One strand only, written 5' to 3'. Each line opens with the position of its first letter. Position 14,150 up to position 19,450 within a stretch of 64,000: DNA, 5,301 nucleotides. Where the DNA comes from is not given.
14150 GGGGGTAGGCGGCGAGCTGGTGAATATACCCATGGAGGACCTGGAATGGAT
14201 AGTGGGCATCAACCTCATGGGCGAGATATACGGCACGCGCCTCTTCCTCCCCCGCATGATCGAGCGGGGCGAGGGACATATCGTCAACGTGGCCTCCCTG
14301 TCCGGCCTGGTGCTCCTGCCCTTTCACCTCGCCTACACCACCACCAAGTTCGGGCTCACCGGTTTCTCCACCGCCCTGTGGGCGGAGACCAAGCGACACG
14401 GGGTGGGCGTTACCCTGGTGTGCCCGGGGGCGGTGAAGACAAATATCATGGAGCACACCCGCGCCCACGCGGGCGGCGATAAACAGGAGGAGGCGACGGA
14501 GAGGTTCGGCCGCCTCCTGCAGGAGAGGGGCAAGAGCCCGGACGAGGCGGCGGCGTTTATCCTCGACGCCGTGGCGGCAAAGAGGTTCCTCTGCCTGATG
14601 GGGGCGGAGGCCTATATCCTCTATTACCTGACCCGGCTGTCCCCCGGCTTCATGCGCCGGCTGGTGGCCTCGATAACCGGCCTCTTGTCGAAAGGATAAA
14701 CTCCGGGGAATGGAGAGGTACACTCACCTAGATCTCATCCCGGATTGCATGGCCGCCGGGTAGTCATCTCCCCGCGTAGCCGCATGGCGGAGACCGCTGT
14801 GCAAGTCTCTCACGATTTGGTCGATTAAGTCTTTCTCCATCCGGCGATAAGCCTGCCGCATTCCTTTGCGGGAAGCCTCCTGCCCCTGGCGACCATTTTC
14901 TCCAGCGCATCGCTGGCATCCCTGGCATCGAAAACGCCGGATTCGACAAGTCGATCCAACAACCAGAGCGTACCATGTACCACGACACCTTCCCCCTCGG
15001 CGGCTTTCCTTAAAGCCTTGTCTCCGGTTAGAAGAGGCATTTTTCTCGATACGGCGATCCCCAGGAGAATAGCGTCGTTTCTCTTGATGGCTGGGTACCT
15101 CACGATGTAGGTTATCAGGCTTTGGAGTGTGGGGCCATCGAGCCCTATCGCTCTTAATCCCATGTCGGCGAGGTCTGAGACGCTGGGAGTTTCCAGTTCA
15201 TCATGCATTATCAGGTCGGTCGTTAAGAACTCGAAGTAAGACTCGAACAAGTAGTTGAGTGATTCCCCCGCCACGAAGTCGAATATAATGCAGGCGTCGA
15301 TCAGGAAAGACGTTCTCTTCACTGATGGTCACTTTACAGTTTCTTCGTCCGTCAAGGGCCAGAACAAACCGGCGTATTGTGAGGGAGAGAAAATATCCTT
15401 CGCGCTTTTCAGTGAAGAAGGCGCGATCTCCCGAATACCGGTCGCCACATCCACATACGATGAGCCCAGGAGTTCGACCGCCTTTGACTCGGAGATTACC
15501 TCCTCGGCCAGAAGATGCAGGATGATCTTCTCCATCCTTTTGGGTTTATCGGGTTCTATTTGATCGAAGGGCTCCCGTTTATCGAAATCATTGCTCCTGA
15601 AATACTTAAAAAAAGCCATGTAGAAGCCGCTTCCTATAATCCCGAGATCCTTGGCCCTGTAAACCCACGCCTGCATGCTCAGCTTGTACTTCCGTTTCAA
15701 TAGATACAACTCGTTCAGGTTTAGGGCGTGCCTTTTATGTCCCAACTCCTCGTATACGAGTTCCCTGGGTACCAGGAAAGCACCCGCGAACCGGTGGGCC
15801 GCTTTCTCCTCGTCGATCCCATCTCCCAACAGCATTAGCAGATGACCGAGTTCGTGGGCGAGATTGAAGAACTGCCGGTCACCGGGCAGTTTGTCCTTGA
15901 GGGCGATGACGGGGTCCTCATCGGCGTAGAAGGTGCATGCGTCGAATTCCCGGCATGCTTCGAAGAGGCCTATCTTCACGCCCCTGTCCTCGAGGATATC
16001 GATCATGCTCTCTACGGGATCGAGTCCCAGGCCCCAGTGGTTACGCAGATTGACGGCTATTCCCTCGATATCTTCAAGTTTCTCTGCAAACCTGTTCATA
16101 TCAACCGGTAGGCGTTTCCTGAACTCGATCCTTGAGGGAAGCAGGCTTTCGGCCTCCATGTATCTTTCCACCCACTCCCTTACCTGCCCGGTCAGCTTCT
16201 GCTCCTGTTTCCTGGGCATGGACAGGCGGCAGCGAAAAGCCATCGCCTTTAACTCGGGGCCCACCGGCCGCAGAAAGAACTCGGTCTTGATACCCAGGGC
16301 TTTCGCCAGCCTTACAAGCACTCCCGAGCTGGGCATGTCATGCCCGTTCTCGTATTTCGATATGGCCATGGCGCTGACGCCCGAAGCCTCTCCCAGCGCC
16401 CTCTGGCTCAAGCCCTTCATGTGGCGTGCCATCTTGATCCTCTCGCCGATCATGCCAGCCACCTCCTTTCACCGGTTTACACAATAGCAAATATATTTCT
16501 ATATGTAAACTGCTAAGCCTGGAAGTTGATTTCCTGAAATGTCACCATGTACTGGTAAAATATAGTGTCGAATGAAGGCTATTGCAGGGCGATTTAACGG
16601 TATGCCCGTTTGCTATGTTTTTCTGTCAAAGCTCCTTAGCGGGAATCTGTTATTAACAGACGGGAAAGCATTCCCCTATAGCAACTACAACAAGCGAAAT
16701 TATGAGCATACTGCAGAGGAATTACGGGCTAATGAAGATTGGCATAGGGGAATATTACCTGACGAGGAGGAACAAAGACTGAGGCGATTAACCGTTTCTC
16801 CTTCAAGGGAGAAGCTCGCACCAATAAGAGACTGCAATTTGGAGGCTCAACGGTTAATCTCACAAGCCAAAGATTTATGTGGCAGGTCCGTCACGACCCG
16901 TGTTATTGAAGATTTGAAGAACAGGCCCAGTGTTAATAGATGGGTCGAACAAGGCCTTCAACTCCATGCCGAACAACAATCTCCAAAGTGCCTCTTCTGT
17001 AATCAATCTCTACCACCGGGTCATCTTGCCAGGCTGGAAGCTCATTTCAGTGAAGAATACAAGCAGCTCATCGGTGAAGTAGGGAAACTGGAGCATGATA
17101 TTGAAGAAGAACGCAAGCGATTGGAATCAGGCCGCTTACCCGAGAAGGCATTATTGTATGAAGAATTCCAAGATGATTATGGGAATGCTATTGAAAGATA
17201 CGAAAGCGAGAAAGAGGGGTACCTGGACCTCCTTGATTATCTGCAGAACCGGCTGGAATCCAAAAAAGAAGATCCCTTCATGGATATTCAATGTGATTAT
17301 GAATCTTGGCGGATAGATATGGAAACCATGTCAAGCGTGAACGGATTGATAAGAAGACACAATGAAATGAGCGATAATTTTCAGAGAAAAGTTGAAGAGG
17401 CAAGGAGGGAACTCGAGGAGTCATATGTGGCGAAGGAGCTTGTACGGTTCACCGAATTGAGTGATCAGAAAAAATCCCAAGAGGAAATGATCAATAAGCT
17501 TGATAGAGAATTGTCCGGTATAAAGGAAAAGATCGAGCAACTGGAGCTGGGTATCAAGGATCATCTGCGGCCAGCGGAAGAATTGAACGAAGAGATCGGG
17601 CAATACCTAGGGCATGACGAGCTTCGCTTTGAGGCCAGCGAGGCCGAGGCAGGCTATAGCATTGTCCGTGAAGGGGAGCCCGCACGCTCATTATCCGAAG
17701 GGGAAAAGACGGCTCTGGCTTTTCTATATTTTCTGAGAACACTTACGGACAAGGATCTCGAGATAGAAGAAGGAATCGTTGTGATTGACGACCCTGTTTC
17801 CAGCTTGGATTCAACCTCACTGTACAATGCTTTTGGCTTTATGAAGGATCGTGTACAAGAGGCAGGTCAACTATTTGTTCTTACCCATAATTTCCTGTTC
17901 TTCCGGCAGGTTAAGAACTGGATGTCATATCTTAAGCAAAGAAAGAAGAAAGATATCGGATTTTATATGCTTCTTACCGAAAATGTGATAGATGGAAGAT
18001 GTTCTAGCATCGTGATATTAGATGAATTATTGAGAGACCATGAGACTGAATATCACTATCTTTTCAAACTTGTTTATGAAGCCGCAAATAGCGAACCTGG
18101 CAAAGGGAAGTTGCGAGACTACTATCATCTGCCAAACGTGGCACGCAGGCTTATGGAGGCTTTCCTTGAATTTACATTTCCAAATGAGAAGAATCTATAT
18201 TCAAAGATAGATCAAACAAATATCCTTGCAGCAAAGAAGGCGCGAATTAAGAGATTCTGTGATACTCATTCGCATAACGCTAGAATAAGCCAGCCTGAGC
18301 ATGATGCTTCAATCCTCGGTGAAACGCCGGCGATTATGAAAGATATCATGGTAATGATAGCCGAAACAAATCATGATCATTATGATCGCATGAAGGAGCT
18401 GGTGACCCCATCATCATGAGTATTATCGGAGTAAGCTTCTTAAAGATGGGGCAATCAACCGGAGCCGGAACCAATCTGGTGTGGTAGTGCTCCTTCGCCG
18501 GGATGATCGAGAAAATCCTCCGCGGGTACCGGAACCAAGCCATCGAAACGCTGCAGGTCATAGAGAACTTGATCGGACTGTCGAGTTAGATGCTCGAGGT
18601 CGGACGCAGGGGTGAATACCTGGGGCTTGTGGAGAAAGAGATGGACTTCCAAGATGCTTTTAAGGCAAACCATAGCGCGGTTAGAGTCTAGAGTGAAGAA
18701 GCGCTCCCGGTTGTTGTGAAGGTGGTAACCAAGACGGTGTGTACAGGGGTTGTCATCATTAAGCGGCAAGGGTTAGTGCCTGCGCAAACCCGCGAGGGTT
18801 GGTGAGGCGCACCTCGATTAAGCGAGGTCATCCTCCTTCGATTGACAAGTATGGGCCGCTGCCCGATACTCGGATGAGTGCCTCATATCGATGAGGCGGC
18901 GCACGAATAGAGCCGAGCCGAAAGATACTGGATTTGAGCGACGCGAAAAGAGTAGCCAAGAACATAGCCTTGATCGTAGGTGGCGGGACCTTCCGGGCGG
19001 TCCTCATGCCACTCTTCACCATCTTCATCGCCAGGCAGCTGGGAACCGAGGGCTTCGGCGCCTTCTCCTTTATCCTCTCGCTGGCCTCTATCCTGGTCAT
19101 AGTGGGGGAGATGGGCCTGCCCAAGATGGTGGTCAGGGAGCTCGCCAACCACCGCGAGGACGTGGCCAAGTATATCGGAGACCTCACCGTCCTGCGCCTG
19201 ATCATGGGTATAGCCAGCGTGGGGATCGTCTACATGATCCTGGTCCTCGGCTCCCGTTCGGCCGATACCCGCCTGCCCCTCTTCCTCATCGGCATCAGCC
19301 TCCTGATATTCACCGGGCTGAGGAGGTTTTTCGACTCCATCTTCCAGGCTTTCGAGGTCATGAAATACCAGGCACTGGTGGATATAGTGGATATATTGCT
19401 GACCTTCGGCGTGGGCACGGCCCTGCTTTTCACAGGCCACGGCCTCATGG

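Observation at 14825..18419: Lower-GC island with a fused HTH-ImmA/IrrE protease gene, a PIN nuclease and a decapitated PrrC/RloC-like ATPase: remnant of a defence locus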

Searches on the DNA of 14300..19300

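Call 27: search_rna_families(source=window, start=14300, end=19300, threshold=evalue, max_evalue=1)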
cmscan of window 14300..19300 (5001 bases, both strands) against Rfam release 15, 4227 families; matches with E-value up to 1: 0.
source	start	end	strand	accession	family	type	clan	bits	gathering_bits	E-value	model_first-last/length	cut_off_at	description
